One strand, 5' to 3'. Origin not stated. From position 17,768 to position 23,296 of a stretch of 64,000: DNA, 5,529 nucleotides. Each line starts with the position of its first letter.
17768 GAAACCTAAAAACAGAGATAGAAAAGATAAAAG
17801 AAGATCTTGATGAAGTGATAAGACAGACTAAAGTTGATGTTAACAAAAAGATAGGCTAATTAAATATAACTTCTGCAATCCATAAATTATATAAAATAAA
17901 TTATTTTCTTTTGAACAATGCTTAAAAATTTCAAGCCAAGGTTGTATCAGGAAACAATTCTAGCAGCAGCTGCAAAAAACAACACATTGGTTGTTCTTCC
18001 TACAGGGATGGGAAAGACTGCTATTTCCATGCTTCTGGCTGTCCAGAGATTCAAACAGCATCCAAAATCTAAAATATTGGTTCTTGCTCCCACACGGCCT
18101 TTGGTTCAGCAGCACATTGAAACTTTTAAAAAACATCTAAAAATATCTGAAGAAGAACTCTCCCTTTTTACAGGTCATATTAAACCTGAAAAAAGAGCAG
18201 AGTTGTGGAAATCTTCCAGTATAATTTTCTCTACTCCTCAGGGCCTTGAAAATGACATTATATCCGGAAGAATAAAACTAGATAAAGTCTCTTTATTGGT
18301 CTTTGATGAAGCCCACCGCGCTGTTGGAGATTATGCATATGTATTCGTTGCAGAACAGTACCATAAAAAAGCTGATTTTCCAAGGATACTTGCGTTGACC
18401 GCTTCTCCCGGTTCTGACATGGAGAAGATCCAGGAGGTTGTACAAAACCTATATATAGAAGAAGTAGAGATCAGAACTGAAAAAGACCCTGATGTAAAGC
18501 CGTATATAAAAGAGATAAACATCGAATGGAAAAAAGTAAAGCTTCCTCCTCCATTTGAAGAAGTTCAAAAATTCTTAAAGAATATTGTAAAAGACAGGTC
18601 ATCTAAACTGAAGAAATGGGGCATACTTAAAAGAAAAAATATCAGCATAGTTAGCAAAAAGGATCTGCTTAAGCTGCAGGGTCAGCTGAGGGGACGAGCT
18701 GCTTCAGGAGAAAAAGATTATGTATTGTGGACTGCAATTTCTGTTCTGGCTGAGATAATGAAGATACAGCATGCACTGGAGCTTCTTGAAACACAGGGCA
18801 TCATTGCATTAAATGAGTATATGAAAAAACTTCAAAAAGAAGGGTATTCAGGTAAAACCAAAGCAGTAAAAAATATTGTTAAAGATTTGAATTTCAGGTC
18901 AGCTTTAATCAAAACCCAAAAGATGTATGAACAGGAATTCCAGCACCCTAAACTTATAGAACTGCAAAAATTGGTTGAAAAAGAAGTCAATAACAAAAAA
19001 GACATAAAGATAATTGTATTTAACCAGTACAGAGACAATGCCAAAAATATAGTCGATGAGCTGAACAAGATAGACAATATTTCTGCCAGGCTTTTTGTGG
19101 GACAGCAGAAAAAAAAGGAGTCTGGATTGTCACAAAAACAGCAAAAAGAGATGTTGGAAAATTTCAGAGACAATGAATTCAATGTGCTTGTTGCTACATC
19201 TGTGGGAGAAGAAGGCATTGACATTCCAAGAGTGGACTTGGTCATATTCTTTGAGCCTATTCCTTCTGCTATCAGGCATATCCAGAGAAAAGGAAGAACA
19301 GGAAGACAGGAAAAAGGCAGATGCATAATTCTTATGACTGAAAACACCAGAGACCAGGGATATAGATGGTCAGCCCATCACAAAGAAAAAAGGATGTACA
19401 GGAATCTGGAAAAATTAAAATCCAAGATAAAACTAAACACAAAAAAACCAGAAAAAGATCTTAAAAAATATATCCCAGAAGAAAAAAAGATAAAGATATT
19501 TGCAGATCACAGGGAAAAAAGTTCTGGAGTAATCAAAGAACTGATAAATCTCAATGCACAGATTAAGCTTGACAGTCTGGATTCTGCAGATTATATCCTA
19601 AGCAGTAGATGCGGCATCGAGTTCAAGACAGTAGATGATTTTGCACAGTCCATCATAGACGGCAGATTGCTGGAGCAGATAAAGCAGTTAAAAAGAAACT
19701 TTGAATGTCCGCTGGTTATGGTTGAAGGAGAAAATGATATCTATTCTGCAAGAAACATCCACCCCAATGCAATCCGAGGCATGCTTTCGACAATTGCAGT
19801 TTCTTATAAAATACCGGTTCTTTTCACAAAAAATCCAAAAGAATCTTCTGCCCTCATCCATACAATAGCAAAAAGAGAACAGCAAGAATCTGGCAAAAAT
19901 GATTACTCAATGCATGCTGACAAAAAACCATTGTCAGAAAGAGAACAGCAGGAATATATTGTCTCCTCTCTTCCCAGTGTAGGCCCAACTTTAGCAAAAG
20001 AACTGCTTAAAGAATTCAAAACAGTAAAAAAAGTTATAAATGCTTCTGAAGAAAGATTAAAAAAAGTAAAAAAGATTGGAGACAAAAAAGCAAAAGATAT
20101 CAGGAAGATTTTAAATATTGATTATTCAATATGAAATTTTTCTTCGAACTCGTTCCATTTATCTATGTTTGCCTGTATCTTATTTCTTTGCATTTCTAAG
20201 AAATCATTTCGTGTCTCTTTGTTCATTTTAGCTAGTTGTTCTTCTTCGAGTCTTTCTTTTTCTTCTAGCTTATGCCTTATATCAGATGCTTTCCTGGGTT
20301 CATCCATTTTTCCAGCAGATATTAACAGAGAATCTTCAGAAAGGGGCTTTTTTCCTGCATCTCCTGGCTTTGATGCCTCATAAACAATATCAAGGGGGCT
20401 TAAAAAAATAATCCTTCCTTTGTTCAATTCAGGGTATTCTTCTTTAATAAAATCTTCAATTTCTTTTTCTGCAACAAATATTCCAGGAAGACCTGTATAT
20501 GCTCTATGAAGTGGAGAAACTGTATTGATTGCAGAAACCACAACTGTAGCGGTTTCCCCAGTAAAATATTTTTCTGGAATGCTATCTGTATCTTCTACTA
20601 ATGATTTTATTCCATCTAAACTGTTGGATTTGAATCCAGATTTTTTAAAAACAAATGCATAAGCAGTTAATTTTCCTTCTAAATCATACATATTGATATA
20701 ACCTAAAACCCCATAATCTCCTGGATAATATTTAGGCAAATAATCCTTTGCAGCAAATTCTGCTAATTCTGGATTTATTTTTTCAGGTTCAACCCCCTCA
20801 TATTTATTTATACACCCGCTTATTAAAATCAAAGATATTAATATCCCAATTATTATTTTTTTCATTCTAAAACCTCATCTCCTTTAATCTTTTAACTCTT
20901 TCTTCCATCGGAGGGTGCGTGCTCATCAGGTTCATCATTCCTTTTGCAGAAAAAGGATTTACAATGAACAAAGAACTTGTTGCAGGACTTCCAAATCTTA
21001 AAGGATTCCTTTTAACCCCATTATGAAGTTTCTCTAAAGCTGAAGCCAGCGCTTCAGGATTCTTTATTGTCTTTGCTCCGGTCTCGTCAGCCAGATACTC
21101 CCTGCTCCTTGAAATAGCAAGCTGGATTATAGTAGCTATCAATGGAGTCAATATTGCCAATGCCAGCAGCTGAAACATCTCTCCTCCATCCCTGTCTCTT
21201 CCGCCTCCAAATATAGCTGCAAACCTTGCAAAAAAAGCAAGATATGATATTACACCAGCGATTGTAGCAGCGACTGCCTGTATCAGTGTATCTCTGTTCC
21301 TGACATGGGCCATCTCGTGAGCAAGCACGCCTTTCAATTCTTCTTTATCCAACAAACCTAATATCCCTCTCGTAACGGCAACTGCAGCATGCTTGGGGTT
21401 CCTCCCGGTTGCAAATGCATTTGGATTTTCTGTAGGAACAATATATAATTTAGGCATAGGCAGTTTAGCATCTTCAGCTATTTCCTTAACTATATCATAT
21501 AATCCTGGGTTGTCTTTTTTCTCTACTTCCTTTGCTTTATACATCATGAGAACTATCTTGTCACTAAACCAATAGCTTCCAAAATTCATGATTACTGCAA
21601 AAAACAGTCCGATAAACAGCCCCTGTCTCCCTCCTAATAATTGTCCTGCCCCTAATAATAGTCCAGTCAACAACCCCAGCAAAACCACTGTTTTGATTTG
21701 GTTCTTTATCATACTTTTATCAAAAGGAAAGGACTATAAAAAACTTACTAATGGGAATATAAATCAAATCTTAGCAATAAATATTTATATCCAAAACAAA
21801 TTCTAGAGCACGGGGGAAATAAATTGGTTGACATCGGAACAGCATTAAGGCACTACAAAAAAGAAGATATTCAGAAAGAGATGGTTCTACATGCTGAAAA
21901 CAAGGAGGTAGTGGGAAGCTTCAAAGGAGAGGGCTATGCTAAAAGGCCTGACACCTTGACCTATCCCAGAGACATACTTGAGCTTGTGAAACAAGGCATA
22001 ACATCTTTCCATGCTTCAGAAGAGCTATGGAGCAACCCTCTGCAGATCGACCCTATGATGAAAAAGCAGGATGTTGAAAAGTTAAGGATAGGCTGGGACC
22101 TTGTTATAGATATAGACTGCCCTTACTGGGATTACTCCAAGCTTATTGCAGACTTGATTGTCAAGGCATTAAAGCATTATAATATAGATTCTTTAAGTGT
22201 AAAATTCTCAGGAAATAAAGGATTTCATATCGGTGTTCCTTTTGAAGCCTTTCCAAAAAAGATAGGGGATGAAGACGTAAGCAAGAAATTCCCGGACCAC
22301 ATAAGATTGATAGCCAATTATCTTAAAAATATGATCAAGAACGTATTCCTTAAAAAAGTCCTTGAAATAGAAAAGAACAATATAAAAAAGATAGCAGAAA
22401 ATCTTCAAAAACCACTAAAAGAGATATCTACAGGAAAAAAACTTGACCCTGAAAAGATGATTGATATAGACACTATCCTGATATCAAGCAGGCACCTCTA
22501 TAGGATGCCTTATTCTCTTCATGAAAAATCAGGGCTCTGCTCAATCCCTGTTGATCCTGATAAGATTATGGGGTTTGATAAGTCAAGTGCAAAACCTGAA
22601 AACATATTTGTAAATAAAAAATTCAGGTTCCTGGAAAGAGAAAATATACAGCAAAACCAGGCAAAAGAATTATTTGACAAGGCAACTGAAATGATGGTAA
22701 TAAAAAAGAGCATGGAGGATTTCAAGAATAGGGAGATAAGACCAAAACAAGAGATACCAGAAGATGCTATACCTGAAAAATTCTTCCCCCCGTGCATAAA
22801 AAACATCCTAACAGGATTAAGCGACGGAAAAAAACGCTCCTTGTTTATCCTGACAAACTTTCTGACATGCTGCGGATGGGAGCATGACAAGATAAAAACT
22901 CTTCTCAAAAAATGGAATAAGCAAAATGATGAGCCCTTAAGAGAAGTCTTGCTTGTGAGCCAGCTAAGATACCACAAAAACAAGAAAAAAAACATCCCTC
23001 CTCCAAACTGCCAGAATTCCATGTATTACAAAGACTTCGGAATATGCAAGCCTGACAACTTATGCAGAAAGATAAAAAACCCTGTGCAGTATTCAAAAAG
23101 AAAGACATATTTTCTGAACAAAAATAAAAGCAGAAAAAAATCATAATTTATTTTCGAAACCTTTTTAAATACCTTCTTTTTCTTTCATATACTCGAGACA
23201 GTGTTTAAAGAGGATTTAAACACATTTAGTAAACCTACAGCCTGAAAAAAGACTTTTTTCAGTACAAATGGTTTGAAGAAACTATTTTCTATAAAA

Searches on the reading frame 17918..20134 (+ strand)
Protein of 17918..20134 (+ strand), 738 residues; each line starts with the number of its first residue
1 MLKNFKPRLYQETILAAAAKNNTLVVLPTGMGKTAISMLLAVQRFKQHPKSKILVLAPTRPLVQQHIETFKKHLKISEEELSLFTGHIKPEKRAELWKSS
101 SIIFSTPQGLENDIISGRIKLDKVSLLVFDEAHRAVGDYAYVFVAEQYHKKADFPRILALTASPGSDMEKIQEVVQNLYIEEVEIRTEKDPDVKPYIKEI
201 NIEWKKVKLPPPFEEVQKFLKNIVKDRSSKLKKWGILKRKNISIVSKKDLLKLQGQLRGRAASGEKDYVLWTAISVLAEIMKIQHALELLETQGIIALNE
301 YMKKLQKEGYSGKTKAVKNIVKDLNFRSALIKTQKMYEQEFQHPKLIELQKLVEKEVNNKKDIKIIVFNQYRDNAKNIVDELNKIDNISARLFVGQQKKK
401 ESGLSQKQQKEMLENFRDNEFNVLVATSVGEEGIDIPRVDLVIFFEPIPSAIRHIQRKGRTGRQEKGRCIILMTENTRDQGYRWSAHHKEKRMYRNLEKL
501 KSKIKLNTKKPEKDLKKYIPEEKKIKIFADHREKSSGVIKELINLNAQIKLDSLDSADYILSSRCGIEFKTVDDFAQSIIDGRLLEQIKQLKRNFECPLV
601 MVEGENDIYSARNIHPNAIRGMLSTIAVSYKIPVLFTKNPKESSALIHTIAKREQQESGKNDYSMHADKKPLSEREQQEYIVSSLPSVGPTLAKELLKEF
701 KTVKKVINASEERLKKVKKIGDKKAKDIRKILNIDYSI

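Call 51: search_protein_families(library=pfam, proteins=[window:17918-20134:+], max_evalue=0.001)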
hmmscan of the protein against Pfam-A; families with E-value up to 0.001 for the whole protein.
window:17918-20134:+ (738 aa): 9 families
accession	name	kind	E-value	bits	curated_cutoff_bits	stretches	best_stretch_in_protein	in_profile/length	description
PF00270.35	DEAD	-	1.4e-27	97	26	1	11-170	4-166/167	DEAD/DEAH box helicase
PF02732.21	ERCC4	-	1.1e-26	93.9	24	1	530-649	2-139/140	ERCC4 domain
PF00271.37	Helicase_C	-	7.5e-24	84.5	23.5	1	351-463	8-108/110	Helicase conserved C-terminal domain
PF04851.21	ResIII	-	4e-23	82.5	22.5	1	5-164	2-162/164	Type III restriction enzyme, res subunit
PF21210.2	RNA_helicase_helical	-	5.5e-22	78.4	27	1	222-330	2-107/108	Putative ATP-dependent RNA helicase, helical bundle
PF12826.13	HHH_2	-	1.1e-09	38.8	27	1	685-730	8-53/64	Helix-hairpin-helix motif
PF14520.12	HHH_5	-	2.2e-09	38.1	27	1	683-730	5-53/57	Helix-hairpin-helix domain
PF22590.2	Cas3-like_C_2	-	8.1e-06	26.5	27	1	376-465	16-105/106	CRISPR-associated nuclease/helicase Cas3, C-terminal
PF18766.7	SWI2_SNF2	-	0.00014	22.1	26.7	1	21-185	19-176/221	SWI2/SNF2 ATPase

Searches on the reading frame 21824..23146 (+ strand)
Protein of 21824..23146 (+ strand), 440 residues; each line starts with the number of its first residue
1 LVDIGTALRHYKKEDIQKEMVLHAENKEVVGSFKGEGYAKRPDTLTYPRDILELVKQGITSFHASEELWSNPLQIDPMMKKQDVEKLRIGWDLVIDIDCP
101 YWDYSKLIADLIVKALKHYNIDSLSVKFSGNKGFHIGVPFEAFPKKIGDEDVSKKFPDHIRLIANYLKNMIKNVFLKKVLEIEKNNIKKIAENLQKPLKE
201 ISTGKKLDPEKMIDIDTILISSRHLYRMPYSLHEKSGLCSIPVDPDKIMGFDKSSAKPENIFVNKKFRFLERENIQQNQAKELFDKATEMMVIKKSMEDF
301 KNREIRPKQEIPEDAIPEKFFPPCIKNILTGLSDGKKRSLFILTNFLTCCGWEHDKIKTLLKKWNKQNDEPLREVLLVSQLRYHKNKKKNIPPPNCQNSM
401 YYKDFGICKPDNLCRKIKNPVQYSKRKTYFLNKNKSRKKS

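Call 51: search_protein_families(library=pfam, proteins=[window:21824-23146:+], max_evalue=0.001)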
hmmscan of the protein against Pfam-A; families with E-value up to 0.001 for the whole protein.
window:21824-23146:+ (440 aa): 3 families
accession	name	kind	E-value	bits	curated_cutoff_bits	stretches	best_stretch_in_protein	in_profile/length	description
PF01896.25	DNA_primase_S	-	1.4e-10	42.2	26.8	1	102-244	21-162/163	DNA primase small subunit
PF04104.19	DNA_primase_lrg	-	1.2e-09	38.3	22.4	1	274-418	64-218/266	Eukaryotic and archaeal DNA primase, large subunit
PF21686.3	LigD_Prim-Pol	-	0.00079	19.5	27.4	0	86-143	96-155/254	LigD, primase-polymerase domain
